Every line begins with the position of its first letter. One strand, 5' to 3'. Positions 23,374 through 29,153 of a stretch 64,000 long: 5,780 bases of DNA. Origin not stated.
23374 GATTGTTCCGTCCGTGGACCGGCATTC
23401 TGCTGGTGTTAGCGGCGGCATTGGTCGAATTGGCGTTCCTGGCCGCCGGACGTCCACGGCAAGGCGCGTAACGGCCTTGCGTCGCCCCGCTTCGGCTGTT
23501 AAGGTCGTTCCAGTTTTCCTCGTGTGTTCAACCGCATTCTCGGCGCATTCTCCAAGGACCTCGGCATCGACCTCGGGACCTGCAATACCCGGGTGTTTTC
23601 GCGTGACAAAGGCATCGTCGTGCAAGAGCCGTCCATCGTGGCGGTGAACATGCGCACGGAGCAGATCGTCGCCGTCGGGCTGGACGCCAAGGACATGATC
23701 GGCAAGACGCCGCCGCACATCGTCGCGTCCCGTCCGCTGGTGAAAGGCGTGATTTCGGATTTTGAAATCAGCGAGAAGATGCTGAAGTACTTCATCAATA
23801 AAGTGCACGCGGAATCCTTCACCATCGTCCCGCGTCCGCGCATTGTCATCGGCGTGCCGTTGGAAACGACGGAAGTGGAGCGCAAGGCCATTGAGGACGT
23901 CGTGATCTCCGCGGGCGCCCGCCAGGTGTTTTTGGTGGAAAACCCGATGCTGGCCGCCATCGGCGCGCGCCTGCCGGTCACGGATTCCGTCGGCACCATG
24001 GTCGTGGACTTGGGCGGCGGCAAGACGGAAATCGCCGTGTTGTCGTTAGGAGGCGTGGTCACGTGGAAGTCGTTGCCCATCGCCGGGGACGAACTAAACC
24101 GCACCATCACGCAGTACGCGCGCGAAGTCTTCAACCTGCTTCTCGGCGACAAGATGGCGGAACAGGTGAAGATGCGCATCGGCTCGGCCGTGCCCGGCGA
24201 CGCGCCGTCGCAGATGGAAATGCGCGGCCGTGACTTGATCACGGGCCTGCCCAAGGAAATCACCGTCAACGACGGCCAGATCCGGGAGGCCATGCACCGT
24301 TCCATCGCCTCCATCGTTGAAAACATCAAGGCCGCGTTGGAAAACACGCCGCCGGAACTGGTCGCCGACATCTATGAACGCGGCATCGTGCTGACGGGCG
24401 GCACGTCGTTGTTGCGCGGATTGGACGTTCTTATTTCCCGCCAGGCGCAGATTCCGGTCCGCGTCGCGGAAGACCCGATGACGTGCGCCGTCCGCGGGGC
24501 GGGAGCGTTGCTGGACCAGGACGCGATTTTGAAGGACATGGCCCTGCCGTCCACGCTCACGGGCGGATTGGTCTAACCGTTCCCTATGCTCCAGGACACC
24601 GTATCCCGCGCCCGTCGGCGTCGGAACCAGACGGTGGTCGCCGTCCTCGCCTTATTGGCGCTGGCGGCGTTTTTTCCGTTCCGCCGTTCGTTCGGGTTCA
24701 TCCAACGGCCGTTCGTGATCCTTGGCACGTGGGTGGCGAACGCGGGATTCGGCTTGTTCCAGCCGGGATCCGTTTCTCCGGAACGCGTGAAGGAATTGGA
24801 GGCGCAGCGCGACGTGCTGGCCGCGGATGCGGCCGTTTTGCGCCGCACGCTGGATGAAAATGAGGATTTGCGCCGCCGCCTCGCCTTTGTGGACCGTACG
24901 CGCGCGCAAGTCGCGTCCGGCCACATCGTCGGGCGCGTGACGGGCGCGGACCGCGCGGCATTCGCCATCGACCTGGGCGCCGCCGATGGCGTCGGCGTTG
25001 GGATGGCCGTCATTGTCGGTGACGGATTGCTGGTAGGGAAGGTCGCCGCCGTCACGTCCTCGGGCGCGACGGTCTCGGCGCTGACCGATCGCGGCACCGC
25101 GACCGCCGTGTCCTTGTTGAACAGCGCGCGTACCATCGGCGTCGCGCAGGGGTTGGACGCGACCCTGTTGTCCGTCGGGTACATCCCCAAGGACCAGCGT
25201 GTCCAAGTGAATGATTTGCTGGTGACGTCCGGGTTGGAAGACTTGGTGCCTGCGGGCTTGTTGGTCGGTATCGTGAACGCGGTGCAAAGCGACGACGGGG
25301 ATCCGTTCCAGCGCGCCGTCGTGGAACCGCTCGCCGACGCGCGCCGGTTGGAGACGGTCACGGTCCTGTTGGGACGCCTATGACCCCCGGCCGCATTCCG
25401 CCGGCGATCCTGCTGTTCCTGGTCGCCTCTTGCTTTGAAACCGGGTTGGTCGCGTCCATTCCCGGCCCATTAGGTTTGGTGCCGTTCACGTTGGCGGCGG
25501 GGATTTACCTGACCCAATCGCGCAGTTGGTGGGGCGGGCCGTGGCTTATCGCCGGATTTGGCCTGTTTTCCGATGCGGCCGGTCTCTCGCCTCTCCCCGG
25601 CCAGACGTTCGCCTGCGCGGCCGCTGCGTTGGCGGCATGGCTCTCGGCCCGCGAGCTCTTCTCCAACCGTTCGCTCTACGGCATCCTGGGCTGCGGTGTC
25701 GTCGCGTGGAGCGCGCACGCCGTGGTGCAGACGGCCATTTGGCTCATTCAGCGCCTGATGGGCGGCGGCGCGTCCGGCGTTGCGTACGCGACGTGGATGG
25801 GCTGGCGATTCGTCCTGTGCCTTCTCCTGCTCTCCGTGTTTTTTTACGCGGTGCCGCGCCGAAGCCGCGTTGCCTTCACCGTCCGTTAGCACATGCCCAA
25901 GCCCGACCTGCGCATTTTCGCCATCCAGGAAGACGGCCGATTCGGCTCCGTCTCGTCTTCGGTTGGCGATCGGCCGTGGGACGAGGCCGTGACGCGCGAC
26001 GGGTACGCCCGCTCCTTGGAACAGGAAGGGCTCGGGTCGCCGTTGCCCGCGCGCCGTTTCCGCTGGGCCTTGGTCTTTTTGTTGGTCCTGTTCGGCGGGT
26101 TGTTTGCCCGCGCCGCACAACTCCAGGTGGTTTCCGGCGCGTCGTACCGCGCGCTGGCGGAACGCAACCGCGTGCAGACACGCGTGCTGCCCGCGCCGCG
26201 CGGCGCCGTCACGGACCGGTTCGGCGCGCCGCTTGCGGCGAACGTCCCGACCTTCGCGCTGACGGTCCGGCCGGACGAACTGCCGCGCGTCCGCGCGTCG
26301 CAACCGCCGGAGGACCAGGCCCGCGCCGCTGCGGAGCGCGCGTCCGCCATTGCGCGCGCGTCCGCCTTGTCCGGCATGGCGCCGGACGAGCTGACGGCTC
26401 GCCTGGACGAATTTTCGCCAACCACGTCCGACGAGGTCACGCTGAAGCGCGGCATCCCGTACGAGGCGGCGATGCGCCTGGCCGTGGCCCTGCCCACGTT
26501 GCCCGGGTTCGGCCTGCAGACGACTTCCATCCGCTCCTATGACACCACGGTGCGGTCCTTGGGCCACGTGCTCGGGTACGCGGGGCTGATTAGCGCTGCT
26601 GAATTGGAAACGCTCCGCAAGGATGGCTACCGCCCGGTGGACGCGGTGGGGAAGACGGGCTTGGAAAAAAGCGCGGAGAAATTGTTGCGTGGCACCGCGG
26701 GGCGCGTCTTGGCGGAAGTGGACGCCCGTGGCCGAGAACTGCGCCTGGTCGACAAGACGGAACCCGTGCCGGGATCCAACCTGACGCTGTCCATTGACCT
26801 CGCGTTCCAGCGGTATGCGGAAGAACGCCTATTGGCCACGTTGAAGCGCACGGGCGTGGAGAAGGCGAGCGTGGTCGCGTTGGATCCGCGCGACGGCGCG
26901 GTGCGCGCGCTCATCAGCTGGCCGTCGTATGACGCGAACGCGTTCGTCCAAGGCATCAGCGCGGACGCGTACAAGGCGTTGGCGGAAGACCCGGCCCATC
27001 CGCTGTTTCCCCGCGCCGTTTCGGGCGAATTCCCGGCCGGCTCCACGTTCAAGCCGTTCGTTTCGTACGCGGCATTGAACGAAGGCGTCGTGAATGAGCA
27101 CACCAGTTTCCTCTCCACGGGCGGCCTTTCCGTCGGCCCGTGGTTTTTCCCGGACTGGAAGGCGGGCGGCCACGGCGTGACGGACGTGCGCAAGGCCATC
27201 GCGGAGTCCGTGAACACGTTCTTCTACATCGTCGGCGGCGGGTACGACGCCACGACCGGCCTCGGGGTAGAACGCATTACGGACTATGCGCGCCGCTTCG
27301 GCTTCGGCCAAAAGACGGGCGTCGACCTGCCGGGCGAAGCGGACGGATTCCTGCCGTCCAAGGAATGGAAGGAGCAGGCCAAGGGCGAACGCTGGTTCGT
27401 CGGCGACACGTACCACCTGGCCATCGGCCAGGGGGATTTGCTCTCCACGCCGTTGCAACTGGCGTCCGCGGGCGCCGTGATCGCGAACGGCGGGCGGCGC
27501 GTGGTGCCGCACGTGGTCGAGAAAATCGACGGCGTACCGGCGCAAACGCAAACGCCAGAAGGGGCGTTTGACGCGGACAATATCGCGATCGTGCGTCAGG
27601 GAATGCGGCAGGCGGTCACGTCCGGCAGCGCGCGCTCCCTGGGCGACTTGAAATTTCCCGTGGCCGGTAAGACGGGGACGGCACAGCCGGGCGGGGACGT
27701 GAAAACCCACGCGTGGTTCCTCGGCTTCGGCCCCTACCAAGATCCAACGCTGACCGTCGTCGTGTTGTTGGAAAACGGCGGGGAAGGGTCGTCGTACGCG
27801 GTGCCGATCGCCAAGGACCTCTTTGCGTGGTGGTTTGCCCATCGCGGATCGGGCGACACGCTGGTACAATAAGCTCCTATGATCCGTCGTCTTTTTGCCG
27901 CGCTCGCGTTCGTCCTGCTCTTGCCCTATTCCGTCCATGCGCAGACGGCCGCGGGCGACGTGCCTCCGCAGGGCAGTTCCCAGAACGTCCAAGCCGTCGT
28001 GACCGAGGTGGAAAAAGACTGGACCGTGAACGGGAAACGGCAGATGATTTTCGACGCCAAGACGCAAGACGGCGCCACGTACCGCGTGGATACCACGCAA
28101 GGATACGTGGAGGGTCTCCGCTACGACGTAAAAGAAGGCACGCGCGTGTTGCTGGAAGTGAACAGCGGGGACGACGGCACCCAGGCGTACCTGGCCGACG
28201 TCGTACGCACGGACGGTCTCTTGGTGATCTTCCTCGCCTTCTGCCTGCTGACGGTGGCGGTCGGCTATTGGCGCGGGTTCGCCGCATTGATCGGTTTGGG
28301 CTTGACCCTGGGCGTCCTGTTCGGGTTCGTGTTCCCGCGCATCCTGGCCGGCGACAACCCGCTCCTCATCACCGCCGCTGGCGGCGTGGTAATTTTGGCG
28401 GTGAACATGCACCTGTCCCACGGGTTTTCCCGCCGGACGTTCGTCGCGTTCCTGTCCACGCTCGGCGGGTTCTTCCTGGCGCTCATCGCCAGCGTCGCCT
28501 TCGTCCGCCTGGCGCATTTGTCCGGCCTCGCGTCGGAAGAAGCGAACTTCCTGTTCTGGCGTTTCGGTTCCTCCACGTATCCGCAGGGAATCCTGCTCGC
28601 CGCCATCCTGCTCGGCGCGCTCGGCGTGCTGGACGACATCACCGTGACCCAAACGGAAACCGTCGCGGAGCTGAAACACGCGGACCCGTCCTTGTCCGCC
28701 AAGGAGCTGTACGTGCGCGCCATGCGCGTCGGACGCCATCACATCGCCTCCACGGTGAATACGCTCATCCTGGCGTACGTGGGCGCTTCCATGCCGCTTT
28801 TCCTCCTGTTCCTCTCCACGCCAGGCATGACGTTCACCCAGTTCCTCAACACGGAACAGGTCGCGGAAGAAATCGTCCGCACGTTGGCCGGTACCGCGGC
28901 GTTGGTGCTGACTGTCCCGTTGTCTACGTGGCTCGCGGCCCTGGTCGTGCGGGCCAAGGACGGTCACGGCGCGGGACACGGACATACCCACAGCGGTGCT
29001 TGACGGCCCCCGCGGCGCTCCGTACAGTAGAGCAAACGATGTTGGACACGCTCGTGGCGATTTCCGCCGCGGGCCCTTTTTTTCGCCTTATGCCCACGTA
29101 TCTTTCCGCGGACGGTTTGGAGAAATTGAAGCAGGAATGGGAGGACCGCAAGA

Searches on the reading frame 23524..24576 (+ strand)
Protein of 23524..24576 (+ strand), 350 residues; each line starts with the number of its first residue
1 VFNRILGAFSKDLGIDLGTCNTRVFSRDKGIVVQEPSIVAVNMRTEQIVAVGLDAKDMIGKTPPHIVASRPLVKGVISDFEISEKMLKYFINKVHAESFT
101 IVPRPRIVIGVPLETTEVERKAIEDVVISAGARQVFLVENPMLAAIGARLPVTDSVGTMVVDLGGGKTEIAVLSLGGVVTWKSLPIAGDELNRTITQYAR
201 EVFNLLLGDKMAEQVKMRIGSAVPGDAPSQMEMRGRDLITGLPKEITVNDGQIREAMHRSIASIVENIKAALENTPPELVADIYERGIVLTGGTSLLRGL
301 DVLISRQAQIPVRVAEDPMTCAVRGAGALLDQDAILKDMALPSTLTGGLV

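Call 87: search_protein_families(library=pfam, proteins=[window:23524-24576:+], max_evalue=0.00001)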
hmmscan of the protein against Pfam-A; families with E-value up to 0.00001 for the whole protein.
window:23524-24576:+ (350 aa): 4 families
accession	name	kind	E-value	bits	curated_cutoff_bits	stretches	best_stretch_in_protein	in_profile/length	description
PF06723.19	MreB_Mbl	-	1.4e-131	438.6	27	1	10-333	1-322/327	MreB/Mbl protein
PF00022.25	Actin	-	1.6e-15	57.1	27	1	15-201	9-189/410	Actin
PF14450.12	FtsA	-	1.2e-11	45.5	31.8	1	159-317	1-112/127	Cell division protein FtsA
PF25216.1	Volactin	-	2.4e-07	31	35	1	43-326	53-317/321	Volactin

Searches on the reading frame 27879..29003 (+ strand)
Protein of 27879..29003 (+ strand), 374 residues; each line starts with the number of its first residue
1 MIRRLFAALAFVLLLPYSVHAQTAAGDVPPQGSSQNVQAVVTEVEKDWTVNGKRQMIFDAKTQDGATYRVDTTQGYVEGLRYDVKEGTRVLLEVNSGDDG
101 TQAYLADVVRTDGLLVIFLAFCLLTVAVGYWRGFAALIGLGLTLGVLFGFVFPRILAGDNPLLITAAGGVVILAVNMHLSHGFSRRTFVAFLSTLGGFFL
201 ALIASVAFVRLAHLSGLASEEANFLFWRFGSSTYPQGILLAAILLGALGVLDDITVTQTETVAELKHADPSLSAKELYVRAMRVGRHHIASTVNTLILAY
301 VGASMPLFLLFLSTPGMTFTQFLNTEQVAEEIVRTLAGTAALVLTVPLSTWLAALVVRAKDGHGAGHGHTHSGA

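Call 87: search_protein_families(library=pfam, proteins=[window:27879-29003:+], max_evalue=0.00001)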
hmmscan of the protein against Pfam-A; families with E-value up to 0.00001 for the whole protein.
window:27879-29003:+ (374 aa): 1 family
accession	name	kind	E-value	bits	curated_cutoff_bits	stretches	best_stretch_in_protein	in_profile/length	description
PF07907.16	YibE_F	-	2.3e-68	230.8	27.2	1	114-354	1-240/241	YibE/F-like protein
